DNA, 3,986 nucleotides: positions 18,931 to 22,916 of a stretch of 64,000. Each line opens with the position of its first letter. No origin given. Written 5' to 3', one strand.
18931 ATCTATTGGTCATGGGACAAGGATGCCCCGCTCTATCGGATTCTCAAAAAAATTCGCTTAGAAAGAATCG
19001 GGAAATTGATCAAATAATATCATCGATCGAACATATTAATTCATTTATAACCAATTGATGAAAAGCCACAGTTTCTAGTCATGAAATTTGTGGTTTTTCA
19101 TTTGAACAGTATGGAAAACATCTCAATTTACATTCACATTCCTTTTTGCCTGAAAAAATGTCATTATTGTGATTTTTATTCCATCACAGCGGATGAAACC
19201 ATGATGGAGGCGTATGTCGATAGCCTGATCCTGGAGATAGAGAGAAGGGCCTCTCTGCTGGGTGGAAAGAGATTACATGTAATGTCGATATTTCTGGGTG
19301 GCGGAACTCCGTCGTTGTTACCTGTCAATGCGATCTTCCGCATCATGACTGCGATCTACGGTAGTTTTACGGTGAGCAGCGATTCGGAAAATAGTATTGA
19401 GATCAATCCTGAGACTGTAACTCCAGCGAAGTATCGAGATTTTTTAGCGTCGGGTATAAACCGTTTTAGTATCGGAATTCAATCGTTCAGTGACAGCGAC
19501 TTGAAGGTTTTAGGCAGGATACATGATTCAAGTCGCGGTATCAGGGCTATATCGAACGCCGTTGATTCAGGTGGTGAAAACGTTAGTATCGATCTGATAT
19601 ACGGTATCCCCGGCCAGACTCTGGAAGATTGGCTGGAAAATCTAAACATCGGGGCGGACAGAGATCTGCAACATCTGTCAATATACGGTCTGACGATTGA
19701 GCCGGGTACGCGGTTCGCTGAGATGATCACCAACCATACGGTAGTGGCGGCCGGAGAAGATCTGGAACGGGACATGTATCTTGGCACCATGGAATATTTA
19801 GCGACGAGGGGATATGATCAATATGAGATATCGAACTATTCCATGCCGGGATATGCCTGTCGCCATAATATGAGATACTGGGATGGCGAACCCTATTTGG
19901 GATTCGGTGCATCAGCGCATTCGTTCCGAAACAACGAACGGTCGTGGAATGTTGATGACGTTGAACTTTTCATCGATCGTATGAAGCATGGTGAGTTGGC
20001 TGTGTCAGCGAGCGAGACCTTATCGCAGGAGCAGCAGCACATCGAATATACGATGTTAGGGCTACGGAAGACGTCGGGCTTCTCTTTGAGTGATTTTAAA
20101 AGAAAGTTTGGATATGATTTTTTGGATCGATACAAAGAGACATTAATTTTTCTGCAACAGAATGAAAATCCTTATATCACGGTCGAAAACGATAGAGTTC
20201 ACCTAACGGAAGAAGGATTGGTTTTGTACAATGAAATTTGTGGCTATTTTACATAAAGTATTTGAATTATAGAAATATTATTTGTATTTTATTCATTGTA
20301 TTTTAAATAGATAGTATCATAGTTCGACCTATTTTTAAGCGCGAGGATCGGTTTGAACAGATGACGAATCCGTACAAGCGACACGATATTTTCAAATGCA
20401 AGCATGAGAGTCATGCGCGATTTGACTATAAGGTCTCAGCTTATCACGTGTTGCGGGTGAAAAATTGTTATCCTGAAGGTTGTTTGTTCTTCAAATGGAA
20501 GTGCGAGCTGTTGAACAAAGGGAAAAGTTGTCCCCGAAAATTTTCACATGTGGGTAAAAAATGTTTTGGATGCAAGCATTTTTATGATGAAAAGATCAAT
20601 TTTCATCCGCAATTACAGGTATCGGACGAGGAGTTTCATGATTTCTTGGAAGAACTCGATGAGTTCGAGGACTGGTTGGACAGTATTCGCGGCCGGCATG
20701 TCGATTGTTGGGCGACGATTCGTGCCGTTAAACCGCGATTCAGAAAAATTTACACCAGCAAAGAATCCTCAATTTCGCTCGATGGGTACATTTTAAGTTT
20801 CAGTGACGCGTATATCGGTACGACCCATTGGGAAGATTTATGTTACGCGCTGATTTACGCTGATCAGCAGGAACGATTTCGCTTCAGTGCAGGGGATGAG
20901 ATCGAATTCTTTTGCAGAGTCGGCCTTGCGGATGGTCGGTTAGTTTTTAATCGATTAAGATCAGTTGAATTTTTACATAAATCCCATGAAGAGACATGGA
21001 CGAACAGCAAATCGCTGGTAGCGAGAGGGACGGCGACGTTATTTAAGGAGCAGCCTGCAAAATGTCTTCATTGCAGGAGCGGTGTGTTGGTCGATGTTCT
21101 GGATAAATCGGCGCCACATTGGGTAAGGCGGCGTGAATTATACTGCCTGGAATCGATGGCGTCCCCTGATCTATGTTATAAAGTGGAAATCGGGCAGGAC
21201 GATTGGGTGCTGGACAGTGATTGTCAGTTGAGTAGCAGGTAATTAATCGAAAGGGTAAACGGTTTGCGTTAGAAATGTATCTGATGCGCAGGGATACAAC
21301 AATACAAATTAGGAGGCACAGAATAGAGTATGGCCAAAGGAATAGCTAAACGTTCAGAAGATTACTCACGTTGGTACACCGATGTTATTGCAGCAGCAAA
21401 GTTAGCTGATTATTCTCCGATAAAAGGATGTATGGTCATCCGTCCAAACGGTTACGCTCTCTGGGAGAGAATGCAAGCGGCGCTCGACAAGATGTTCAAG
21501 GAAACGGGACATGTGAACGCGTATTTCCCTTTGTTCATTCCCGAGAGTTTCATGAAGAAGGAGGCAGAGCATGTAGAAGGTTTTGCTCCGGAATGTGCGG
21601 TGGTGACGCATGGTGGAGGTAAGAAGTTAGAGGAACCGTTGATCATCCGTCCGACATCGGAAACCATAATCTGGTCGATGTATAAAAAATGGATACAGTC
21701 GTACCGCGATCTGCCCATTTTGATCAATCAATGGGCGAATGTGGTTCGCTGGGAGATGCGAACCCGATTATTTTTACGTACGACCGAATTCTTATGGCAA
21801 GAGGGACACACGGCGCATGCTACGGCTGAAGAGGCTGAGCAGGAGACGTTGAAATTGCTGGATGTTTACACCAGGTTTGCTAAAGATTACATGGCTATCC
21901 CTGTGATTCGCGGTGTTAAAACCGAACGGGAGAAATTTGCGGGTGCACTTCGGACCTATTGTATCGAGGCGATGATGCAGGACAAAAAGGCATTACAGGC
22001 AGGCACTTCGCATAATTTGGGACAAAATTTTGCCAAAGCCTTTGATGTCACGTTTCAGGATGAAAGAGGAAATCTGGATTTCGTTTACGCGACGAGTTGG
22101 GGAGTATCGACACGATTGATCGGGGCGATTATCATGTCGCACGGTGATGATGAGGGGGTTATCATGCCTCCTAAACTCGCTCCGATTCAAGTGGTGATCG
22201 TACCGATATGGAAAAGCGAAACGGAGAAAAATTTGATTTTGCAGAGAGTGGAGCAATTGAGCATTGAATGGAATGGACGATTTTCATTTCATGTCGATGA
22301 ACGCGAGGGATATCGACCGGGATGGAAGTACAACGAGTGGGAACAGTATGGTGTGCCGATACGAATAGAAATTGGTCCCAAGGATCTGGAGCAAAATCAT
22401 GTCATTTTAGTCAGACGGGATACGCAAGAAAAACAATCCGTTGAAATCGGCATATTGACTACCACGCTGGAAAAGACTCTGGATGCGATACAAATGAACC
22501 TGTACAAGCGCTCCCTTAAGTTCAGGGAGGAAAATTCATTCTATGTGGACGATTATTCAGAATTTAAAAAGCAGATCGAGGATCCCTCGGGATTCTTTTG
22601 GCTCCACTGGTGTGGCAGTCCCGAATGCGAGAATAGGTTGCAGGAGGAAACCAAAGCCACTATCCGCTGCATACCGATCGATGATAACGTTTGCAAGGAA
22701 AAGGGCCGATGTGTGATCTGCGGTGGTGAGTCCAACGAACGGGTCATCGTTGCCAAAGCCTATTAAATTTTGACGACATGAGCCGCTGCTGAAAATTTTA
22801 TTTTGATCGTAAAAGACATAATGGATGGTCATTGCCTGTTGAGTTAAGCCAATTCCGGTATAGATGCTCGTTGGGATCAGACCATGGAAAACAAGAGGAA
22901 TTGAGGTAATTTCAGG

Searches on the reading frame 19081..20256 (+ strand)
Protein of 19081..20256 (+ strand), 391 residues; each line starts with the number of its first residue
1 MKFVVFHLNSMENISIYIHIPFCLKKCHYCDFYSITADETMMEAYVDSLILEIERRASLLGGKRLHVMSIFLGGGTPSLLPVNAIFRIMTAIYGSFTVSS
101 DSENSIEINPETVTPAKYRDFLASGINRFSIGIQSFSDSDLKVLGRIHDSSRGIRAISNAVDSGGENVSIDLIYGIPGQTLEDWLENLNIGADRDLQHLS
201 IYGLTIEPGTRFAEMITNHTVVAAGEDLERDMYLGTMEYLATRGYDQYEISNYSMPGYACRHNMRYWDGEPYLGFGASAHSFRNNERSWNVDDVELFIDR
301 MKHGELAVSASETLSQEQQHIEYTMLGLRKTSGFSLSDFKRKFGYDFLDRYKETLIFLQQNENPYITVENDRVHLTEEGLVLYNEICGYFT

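Call 76: search_protein_families(library=pfam, proteins=[window:19081-20256:+], max_evalue=0.00001)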
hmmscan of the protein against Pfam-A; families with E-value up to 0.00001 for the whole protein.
window:19081-20256:+ (391 aa): 2 families
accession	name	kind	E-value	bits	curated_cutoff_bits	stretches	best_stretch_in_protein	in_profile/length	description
PF04055.27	Radical_SAM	-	1.4e-23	84.3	29.5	1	17-186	1-161/166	Radical SAM superfamily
PF06969.22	HemN_C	-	1.5e-08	35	24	1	315-382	2-67/67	HemN C-terminal domain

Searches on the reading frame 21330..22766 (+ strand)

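Call 77: search_protein_families(library=pfam, proteins=[window:21330-22766:+], max_evalue=0.00001)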
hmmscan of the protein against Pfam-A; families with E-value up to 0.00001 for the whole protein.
window:21330-22766:+ (478 aa): 3 families
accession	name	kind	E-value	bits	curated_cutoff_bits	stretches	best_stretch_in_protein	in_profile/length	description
PF09180.16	ProRS-C_1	-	2.1e-21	76.3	31.5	1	409-478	1-71/71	Prolyl-tRNA synthetase, C-terminal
PF00587.30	tRNA-synt_2b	-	2.6e-21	76.9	29.3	1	100-269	7-177/179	tRNA synthetase class II core domain (G, H, P, S and T)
PF03129.25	HGTP_anticodon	-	4.2e-14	52.9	21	1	287-381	1-92/94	Anticodon binding domain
